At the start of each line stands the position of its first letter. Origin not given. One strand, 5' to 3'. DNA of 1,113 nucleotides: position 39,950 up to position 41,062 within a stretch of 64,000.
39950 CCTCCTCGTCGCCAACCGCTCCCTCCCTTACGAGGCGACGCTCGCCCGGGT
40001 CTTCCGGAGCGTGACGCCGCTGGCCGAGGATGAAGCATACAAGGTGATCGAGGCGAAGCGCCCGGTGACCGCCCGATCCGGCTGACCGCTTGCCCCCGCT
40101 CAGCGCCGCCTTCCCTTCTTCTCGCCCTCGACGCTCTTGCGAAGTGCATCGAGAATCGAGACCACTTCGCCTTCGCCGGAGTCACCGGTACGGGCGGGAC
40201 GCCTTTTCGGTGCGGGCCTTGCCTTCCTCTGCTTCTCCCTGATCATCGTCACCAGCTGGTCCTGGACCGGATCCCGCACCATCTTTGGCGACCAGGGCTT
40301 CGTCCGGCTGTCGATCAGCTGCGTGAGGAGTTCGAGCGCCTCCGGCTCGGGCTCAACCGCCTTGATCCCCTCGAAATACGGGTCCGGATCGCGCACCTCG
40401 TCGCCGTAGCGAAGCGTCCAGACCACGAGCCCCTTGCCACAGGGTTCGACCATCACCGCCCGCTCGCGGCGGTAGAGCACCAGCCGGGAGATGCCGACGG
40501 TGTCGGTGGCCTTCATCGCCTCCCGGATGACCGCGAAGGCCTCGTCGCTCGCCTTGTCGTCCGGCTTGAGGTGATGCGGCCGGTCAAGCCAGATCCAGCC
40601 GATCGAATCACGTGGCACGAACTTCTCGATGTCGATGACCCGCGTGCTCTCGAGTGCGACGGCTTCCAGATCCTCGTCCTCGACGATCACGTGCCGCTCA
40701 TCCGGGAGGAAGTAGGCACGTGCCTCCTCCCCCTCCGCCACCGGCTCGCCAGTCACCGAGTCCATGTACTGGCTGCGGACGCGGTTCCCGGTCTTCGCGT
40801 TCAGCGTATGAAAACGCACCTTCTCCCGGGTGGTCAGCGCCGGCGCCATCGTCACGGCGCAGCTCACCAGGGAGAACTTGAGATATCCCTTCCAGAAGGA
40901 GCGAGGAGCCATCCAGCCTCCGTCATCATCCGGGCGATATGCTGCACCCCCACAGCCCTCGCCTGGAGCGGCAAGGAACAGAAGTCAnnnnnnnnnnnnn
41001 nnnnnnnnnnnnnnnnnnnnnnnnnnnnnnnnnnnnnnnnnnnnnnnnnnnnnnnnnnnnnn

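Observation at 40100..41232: Candidate undescribed system: two tandem membrane microproteins plus Ku under an exact general-stress promoter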

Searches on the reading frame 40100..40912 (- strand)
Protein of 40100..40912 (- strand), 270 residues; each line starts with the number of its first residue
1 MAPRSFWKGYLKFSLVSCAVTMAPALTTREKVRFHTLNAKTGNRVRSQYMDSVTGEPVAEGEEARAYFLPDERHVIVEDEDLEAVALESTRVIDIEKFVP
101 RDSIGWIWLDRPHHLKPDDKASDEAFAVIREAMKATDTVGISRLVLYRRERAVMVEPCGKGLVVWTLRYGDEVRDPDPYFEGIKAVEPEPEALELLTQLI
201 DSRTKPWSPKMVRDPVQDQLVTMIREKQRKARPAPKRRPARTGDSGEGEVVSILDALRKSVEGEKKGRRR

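Call 5: search_protein_families(library=pfam, proteins=[window:40100-40912:-], max_evalue=1)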
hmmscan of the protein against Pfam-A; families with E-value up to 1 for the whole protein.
window:40100-40912:- (270 aa): 2 families
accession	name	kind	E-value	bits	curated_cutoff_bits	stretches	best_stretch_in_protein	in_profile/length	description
PF02735.22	Ku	-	4.2e-41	141.4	25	1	13-194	2-189/190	Ku70/Ku80 beta-barrel domain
PF24994.1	GIL1_IRKI_C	-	0.2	12.1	27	1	37-62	2-27/53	GIL1/IRKI C-terminal domain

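Call 6: search_protein_families(library=ncbifam, proteins=[window:40100-40912:-], max_evalue=1)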
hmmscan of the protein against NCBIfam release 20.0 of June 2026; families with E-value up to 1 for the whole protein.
window:40100-40912:- (270 aa): 1 family
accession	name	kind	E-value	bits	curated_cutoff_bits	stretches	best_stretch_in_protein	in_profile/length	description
TIGR02772.2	Ku_bact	equivalog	1.6e-78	263.8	150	1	4-261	1-259/259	non-homologous end joining protein Ku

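Call 7: find_related_loci(query=window:40100-40912:-, collection=genome_contigs, flank=4000)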
Query window:40100-40912:- (270 aa) in genome_contigs; peptide patterns used: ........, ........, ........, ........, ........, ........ (x = any residue, [..] = any of these).
115 stretches matched a pattern; 4 encode a relative of the query (tblastn E <= 1e-3); 4 distinct loci.
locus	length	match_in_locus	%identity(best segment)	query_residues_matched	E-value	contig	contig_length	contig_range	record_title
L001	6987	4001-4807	76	1-270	9e-138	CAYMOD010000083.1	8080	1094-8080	MAG TPA_asm: uncultured Rhodobacterales bacterium isolate SRP220891_co3_47 genome assembly, contig: NODE_15699_length_80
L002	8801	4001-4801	60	1-269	1e-104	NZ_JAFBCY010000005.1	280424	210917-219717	Methylopila capsulata strain DSM 6130 Ga0453999_05, whole genome shotgun sequence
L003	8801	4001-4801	52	1-269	3e-93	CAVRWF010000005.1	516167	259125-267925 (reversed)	MAG: uncultured Alphaproteobacteria bacterium isolate MFD05512.bin.1.260 genome assembly, contig: contig_23839, whole ge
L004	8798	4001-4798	49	1-268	1e-89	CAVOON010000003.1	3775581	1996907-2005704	MAG: uncultured Alphaproteobacteria bacterium isolate MFD00082.bin.1.2 genome assembly, contig: contig_5033, whole genom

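Call 13: find_homologous_proteins(query=window:40100-40912:-, max_evalue=1e-30)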
Query window:40100-40912:- (270 aa): 7269 proteins with E <= 1e-30 among 8000 candidates; the best 120 are listed.
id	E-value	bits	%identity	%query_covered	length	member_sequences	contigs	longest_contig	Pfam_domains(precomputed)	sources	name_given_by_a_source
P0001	7.6e-174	595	99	100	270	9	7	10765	PF02735.23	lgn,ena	-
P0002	3.7e-132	458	76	100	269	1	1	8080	PF02735.23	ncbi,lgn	-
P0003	1.8e-131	456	77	100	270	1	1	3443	PF02735.23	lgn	-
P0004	2.6e-122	426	72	100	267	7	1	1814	PF02735.23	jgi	jgi:DNA end-binding protein Ku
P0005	7.6e-122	424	71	100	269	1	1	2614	PF02735.23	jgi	jgi:DNA end-binding protein Ku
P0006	8.8e-122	424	71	99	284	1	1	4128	PF02735.23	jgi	jgi:DNA end-binding protein Ku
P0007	1.2e-120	420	71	100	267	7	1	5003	PF02735.23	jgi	jgi:DNA end-binding protein Ku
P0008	2.9e-120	419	71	100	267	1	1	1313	PF02735.23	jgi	jgi:DNA end-binding protein Ku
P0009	1.1e-119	417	69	97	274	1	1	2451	PF02735.23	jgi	jgi:DNA end-binding protein Ku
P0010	1.3e-116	407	68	100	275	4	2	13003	PF02735.23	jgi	jgi:DNA end-binding protein Ku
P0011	4.0e-115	402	68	100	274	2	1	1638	PF02735.23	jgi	jgi:DNA end-binding protein Ku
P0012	1.8e-110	387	65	100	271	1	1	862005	PF02735.23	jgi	jgi:DNA end-binding protein Ku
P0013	1.0e-108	381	65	100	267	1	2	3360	PF02735.23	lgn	-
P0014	6.3e-107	375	60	100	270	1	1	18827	PF02735.23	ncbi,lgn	-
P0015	9.8e-107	375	60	100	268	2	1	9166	PF02735.23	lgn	-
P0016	2.8e-106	373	64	100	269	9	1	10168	PF02735.23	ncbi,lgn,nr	ncbi:MAG TPA: Ku protein [Mesorhizobium sp.]|nr:Ku protein [Mesorhizobium sp.]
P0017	2.9e-106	373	62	100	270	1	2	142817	PF02735.23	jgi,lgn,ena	-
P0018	4.3e-106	372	64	99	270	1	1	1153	PF02735.23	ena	-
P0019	6.6e-106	372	59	100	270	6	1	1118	PF02735.23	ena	-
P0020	1.8e-105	370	63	100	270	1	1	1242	PF02735.23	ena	-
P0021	2.3e-105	370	62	100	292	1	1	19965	PF02735.23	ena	-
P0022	4.2e-105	369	62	100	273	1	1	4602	PF02735.23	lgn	-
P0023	5.8e-105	369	64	100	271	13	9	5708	PF02735.23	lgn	-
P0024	6.5e-105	369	62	99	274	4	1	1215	PF02735.23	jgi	jgi:DNA end-binding protein Ku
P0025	7.0e-105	369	63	100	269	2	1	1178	PF02735.23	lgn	-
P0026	7.3e-105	368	62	99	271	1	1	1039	PF02735.23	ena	-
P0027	9.8e-105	368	62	100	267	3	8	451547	PF02735.23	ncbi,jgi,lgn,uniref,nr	ncbi:non-homologous end joining protein Ku [Aminobacter aminovorans]|jgi:DNA end-binding protein Ku|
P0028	1.2e-104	368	62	100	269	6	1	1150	PF02735.23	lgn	-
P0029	1.6e-104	367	63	99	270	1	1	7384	PF02735.23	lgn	-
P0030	1.8e-104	367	63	100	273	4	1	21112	PF02735.23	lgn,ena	-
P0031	2.9e-104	367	61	100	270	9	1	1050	PF02735.23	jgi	jgi:DNA end-binding protein Ku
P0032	3.4e-104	366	62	100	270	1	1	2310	PF02735.23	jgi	jgi:DNA end-binding protein Ku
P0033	3.9e-104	366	61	100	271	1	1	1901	PF02735.23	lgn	-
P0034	4.7e-104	366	61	99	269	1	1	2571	PF02735.23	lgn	-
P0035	6.7e-104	365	60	98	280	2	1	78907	PF02735.23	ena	-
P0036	7.4e-104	365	61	99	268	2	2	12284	PF02735.23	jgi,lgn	jgi:DNA end-binding protein Ku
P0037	8.6e-104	365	62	100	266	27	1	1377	PF02735.23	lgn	-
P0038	8.6e-104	365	61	100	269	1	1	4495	PF02735.23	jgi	jgi:DNA end-binding protein Ku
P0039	9.8e-104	365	59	99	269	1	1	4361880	PF02735.23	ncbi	ncbi:non-homologous end joining protein Ku [Aliihoeflea sp. PC F10.4]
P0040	1.9e-103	364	63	100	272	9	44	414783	PF02735.23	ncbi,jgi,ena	jgi:DNA end-binding protein Ku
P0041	3.7e-103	363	62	99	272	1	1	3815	PF02735.23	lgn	-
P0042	4.7e-103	363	60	99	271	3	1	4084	PF02735.23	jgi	jgi:DNA end-binding protein Ku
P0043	6.5e-103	362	61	100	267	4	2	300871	PF02735.23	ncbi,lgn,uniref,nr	ncbi:Ku protein (plasmid) [Aminobacter sp. Y103A]|uniref:non-homologous end joining protein Ku n=1 T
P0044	7.8e-103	362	60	100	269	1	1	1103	PF02735.23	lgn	-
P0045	8.5e-103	362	61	100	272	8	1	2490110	PF02735.23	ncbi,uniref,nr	ncbi:MAG: Ku protein [Aquamicrobium sp.]|uniref:non-homologous end joining protein Ku n=1 Tax=Aquami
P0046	1.1e-102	361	61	100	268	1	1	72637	PF02735.23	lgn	-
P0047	1.2e-102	361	62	100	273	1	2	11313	PF02735.23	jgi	jgi:DNA end-binding protein Ku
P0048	2.5e-102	360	60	99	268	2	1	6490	PF02735.23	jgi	-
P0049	3.0e-102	360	62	100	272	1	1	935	PF02735.23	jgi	-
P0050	3.4e-102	360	60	100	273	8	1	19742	PF02735.23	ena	-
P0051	4.8e-102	359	63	99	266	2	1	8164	PF02735.23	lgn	-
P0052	6.1e-102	359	51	78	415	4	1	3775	PF02735.23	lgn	-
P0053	6.7e-102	359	61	99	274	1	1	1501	PF02735.23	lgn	-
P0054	8.8e-102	358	60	98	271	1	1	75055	PF02735.23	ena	-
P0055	1.0e-101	358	59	99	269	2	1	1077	PF02735.23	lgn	-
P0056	1.4e-101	358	60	100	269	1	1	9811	PF02735.23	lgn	-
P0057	1.8e-101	357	61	99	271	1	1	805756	PF02735.23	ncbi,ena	-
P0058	1.9e-101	357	61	100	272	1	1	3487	PF02735.23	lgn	-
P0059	2.0e-101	357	62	100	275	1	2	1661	PF02735.23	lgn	-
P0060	2.1e-101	357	59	100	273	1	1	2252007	PF02735.23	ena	-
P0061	2.4e-101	357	61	100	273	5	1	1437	PF02735.23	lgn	-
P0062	2.4e-101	357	63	100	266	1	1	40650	PF02735.23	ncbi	-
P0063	3.1e-101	357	57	100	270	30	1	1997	PF02735.23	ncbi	-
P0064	3.7e-101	356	61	99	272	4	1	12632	PF02735.23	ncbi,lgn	-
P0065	3.7e-101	356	62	100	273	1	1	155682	PF02735.23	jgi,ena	-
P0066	4.1e-101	356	60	99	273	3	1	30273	PF02735.23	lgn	-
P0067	7.0e-101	355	60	99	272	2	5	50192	PF02735.23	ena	-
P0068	7.3e-101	355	61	99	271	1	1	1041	PF02735.23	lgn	-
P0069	7.7e-101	355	59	100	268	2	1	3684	PF02735.23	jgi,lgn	jgi:DNA end-binding protein Ku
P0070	8.5e-101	355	60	100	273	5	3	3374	PF02735.23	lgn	-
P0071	1.0e-100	355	59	100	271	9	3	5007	PF02735.23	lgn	-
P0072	1.1e-100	355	59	100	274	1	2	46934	PF02735.23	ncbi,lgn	-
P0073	1.2e-100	355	58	100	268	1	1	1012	PF02735.23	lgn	-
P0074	1.5e-100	354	60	99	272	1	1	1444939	PF02735.23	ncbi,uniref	ncbi:Ku protein [Mesorhizobium sp. CAU 1741]|uniref:non-homologous end joining protein Ku n=1 Tax=Me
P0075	1.5e-100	354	60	100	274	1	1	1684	PF02735.23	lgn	-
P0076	1.6e-100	354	60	99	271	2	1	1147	PF02735.23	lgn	-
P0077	1.7e-100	354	61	100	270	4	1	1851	PF02735.23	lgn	-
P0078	1.7e-100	354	59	100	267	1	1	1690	PF02735.23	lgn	-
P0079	2.0e-100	354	60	99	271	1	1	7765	PF02735.23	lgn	-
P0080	2.1e-100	354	60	100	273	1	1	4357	PF02735.23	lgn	-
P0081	2.5e-100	354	56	100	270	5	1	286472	PF02735.23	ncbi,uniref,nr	ncbi:Ku protein [Aliihoeflea sp. 40Bstr573]|uniref:non-homologous end joining protein Ku n=1 Tax=Ali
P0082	2.9e-100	353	59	99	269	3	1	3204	PF02735.23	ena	-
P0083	3.3e-100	353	60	100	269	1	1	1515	PF02735.23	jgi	jgi:DNA end-binding protein Ku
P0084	3.5e-100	353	62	99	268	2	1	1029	PF02735.23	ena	-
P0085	3.5e-100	353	61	100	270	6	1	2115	PF02735.23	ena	-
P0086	5.0e-100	353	60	100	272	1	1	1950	PF02735.23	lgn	-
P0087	5.2e-100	353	61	100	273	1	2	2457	PF02735.23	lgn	-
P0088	6.4e-100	352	59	100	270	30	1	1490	PF02735.23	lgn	-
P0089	7.4e-100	352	63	100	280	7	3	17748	PF02735.23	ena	-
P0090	8.3e-100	352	59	100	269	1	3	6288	PF02735.23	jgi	jgi:DNA end-binding protein Ku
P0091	8.3e-100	352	59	100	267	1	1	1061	PF02735.23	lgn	-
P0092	8.4e-100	352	60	98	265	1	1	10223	PF02735.23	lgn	-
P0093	8.6e-100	352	59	100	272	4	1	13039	PF02735.23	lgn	-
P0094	9.4e-100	352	59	100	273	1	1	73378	PF02735.23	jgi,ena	-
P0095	9.4e-100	352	59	100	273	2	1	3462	PF02735.23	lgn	-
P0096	1.0e-99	352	60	100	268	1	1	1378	PF02735.23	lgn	-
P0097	1.1e-99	352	59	99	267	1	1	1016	PF02735.23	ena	-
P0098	1.1e-99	351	59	100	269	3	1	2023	PF02735.23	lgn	-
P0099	1.2e-99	351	61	100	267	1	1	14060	PF02735.23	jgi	jgi:DNA end-binding protein Ku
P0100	1.4e-99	351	59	100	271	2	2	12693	PF02735.23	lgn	-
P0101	1.4e-99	351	60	99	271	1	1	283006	PF02735.23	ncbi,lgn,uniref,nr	ncbi:Ku protein [Nitrospirillum iridis]|uniref:Non-homologous end joining protein Ku n=1 Tax=Nitrosp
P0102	1.4e-99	351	58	99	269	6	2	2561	PF02735.23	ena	-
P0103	1.4e-99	351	62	97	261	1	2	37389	PF02735.23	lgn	-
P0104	1.5e-99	351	61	99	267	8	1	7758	PF02735.23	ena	-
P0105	1.5e-99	351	59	99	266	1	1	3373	PF02735.23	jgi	jgi:DNA end-binding protein Ku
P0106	1.5e-99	351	60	100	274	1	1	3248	PF02735.23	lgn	-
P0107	1.7e-99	351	60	99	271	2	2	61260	PF02735.23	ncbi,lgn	-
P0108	1.7e-99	351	59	99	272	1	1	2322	PF02735.23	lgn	-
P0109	1.9e-99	351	60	100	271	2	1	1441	PF02735.23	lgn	-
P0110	2.0e-99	351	55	100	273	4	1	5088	PF02735.23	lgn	-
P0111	2.1e-99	351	61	100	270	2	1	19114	PF02735.23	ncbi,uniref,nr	ncbi:non-homologous end joining protein Ku [Paracoccus thiocyanatus]|uniref:Non-homologous end joini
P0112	2.2e-99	351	60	99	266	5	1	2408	PF02735.23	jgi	jgi:DNA end-binding protein Ku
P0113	2.2e-99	350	59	100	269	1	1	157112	PF02735.23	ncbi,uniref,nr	ncbi:Ku protein [Hansschlegelia zhihuaiae]|uniref:Non-homologous end joining protein Ku n=1 Tax=Hans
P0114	2.3e-99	350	60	100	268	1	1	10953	PF02735.23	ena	-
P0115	2.3e-99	350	59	100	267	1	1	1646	PF02735.23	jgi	-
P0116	2.3e-99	350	60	100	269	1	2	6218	PF02735.23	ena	-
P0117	2.6e-99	350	61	100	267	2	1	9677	PF02735.23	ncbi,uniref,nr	ncbi:MAG: Ku protein [Gemmobacter sp.]|uniref:non-homologous end joining protein Ku n=1 Tax=Gemmobac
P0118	2.6e-99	350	59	100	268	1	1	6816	PF02735.23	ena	-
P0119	2.7e-99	350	58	100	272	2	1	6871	PF02735.23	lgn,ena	-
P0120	2.9e-99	350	60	100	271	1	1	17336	PF02735.23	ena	-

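Call 15: find_encoding_contigs(protein=P0003, flank=3000, max_places=1)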
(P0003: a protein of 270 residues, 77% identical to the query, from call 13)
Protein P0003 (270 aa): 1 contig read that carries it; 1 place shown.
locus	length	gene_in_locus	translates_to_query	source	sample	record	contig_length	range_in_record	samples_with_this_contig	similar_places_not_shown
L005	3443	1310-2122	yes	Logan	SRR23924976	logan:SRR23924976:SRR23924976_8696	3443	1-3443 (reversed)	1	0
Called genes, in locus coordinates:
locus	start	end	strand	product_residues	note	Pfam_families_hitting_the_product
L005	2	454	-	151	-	?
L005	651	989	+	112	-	PF10984:DUF2794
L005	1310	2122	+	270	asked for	PF02735:Ku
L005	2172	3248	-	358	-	PF05175:MTS, PF13649:Methyltransf_25 (weak)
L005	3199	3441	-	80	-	?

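Call 16: find_encoding_contigs(protein=P0007, flank=3000, max_places=1)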
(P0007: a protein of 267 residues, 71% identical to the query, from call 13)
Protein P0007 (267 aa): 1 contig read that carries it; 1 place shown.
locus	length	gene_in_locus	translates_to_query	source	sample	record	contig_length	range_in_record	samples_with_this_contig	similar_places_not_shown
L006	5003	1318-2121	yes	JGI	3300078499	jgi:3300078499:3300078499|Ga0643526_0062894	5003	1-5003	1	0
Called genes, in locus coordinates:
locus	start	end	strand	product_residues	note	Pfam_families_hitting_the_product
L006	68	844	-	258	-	PF08220:HTH_DeoR, PF00455:DeoRC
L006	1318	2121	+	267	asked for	PF02735:Ku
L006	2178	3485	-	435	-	PF10011:DUF2254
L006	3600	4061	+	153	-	PF07486:Hydrolase_2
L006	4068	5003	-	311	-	?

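Call 17: find_encoding_contigs(protein=P0010, flank=3000, max_places=1)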
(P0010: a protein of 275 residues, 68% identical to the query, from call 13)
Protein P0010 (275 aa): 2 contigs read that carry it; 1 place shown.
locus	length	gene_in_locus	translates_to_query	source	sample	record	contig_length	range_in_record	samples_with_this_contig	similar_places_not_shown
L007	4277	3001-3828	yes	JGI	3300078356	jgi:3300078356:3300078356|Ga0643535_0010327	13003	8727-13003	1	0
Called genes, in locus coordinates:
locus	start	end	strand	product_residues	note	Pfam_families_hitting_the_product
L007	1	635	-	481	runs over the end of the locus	PF02652:Lactate_perm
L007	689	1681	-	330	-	PF00389:2-Hacid_dh, PF02826:2-Hacid_dh_C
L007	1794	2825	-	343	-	PF05239:PRC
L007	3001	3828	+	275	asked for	PF02735:Ku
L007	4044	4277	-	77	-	?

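Call 18: find_encoding_contigs(protein=P0012, flank=3000, max_places=1)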
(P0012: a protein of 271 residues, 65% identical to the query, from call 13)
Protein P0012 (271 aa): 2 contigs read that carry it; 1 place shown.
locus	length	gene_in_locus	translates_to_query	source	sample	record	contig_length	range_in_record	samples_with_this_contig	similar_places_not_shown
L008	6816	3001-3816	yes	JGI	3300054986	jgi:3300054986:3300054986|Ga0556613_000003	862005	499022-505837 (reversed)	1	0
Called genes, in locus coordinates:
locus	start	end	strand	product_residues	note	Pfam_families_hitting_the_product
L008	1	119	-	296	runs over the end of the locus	PF00535:Glycos_transf_2, PF13641:Glyco_tranf_2_3, PF10111:Glyco_tranf_2_2 (faint), PF13632:Glyco_trans_2_3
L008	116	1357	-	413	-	PF13439:Glyco_transf_4, PF13579:Glyco_trans_4_4, PF20706:GT4-conflict (weak), PF00534:Glycos_transf_1, PF13692:Glyco_trans_1_4, PF13524:Glyco_trans_1_2 (weak)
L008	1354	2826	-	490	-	-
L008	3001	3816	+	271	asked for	PF02735:Ku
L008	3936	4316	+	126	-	PF00072:Response_reg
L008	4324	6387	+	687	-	PF00989:PAS, PF08448:PAS_4, PF13188:PAS_8 (faint), PF00929:RNase_T, PF01612:DNA_pol_A_exo1 (faint)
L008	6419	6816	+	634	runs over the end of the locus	PF00571:CBS, PF03445:DUF294, PF10335:DUF294_C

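Call 93: search_protein_families(library=padloc, proteins=[window:40100-40912:-], max_evalue=0.1)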
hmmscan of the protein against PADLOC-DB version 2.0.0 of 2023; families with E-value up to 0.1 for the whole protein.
window:40100-40912:- (270 aa): 0 families
